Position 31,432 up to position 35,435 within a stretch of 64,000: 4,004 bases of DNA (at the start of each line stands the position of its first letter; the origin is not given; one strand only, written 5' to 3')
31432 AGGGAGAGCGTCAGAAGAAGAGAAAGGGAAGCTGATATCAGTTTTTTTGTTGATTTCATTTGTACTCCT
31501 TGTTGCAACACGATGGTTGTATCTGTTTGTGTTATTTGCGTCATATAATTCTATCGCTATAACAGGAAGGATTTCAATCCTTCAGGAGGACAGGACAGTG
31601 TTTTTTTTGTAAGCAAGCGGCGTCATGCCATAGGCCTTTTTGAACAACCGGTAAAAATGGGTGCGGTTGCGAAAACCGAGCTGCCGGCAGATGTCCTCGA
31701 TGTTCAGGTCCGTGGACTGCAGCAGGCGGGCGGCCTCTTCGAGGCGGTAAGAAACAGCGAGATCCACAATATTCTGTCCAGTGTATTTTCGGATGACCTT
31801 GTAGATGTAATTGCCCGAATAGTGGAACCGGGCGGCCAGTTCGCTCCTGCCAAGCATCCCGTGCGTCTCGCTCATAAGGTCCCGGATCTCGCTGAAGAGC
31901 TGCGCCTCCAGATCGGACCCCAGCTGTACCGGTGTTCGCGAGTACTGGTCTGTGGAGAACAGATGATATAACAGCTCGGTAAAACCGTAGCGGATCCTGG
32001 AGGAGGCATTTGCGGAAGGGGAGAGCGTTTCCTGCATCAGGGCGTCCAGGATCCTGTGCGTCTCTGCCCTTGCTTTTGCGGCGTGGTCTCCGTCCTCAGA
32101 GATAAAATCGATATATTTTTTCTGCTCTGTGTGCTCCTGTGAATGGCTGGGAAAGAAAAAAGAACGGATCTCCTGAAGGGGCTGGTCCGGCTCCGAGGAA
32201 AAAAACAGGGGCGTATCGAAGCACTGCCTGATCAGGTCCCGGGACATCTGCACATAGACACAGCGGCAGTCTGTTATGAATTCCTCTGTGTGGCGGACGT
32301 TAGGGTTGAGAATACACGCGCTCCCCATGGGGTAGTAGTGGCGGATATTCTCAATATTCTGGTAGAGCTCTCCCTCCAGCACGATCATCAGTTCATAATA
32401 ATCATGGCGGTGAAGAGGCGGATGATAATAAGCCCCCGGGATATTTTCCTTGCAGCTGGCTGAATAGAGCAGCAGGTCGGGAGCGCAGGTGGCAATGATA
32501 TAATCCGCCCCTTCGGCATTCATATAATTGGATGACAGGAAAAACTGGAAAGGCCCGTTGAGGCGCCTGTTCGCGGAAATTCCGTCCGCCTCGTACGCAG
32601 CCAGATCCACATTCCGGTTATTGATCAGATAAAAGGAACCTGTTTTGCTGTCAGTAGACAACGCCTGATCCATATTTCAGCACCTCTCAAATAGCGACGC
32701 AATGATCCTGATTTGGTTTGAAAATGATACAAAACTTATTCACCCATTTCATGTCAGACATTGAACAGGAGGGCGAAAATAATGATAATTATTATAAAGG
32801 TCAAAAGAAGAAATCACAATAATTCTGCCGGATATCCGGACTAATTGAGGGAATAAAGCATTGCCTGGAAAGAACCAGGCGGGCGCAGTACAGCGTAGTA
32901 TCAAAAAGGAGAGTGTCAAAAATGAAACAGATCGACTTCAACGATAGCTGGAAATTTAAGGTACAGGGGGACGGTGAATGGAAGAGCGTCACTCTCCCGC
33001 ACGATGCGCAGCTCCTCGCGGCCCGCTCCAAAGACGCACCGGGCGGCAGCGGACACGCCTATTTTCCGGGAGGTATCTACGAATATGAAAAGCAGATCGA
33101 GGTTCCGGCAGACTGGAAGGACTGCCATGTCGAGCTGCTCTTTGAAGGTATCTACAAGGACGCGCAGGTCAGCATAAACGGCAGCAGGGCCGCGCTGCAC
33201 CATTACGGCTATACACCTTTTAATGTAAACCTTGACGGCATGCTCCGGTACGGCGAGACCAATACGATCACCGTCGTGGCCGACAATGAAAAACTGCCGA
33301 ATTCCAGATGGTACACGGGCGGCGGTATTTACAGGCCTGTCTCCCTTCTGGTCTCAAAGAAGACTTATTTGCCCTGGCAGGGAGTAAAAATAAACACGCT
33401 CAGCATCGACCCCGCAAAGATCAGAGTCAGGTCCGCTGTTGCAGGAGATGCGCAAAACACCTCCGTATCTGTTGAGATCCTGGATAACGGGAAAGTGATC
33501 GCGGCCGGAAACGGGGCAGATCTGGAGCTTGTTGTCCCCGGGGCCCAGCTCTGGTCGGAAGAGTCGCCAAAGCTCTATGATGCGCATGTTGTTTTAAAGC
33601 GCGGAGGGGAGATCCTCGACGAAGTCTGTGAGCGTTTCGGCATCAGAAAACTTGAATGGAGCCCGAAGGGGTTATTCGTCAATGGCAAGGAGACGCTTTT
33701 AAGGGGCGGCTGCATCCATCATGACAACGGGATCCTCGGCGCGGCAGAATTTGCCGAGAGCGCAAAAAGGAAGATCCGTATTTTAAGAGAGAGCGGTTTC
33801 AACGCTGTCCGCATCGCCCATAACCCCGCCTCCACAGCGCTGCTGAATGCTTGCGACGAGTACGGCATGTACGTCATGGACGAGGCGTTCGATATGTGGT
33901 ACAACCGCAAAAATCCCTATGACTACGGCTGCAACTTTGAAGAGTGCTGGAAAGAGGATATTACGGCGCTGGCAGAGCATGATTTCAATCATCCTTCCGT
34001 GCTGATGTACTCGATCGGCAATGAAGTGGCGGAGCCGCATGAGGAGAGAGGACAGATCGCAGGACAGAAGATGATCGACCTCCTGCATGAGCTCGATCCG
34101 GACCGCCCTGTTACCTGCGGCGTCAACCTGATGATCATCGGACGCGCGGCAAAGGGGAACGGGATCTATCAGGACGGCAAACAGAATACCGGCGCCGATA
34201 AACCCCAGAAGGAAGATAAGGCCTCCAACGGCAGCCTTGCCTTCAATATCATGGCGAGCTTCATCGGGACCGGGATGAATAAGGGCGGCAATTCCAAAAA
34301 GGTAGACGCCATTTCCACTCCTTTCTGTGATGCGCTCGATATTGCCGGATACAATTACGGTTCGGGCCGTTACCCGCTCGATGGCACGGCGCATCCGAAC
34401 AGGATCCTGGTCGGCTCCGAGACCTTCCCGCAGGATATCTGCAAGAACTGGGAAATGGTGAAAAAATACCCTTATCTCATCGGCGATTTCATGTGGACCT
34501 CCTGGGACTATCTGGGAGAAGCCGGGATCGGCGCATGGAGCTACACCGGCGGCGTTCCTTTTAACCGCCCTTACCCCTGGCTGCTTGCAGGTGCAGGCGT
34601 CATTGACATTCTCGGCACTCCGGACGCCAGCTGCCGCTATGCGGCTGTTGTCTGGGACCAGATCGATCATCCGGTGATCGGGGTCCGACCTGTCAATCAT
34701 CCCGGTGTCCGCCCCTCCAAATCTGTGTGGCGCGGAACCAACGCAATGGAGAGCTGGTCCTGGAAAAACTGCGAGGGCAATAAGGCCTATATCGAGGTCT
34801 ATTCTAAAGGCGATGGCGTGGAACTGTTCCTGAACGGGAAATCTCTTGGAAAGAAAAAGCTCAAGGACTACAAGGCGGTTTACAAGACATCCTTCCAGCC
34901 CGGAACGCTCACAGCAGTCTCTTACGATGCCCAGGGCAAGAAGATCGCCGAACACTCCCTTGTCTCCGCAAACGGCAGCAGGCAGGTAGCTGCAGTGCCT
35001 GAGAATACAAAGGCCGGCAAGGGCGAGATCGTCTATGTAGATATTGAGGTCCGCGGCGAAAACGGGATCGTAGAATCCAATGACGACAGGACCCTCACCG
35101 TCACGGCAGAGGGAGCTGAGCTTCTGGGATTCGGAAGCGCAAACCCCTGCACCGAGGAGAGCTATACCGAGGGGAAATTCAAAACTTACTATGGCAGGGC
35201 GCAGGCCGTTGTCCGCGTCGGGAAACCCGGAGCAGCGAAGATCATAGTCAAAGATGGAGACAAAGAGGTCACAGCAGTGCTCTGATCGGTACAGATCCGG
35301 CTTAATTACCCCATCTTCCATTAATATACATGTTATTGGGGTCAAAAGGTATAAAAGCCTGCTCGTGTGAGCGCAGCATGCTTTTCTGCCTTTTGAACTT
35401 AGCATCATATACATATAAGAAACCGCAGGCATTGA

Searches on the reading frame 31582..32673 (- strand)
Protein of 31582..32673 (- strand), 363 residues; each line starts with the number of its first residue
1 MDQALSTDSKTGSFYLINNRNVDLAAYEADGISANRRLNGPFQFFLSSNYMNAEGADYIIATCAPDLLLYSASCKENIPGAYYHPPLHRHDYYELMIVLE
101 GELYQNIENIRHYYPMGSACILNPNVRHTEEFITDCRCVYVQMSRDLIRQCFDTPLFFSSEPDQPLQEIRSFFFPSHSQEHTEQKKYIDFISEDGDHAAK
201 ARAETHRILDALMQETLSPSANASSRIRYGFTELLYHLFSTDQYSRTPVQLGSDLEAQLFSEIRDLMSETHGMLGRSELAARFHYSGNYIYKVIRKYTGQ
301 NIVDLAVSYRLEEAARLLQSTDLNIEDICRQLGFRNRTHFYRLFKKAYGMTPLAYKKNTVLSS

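Call 6: search_protein_families(library=pfam, proteins=[window:31582-32673:-])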
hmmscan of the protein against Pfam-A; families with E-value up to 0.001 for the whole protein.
window:31582-32673:- (363 aa): 5 families
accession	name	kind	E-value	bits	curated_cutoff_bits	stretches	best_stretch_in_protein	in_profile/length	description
PF12833.13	HTH_18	-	2e-20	73.3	33.6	1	279-357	1-79/80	Helix-turn-helix domain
PF00165.29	HTH_AraC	-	9.2e-16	58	26.6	1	318-355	1-40/42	Bacterial regulatory helix-turn-helix proteins, AraC family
PF02311.25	AraC_binding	-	2.5e-07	30.9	21.1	1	82-153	14-86/135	AraC-like ligand binding domain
PF07883.17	Cupin_2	-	7.2e-05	22.9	27.2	1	80-135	8-61/70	Cupin domain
PF14525.12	AraC_binding_2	-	0.00088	19.5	27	0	90-169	53-133/173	AraC-binding-like domain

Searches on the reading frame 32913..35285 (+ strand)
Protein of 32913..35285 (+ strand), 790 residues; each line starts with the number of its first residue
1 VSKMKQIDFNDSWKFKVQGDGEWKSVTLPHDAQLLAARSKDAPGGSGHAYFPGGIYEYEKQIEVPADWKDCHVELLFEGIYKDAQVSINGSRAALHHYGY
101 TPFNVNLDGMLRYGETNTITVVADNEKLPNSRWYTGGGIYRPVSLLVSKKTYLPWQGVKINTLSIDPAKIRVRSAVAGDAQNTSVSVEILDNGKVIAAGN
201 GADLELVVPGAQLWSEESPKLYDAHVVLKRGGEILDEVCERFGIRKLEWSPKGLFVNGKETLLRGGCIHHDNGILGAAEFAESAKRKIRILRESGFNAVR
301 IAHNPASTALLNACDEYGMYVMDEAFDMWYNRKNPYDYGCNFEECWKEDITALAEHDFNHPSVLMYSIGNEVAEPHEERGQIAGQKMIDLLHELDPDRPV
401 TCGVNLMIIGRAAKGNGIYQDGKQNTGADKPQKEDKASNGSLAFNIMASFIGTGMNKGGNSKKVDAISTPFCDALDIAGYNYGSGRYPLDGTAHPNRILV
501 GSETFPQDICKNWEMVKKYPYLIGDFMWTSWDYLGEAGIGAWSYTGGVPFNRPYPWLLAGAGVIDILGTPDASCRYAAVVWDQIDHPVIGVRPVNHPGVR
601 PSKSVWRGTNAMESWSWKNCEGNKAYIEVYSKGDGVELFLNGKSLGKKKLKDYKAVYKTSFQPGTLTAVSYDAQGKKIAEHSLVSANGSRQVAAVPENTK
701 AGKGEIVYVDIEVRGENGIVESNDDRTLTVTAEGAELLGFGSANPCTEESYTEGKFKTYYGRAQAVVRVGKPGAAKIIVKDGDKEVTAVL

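Call 6: search_protein_families(library=pfam, proteins=[window:32913-35285:+])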
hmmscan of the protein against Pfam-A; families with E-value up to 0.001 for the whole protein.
window:32913-35285:+ (790 aa): 6 families
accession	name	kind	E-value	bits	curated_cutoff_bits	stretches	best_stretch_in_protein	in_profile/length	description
PF02836.23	Glyco_hydro_2_C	-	7.9e-24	84.8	21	1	253-405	7-163/302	Glycosyl hydrolases family 2, TIM barrel domain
PF16355.11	DUF4982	-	1.8e-18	66.7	23.9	1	622-679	1-61/61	Domain of unknown function (DUF4982)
PF18565.7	Glyco_hydro2_C5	-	6.8e-14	52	32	1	697-780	8-93/103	Glycoside hydrolase family 2 C-terminal domain 5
PF02837.24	Glyco_hydro_2_N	-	2.6e-13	50.7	28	1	50-146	59-166/169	Glycosyl hydrolases family 2, sugar binding domain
PF00703.27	Glyco_hydro_2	-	1.9e-10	41.9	23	1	183-245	47-109/109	Glycosyl hydrolases family 2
PF22666.2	Glyco_hydro_2_N2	-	1.8e-05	25.3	27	1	56-125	50-119/167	Glycosyl hydrolase 2 galactose-binding domain-like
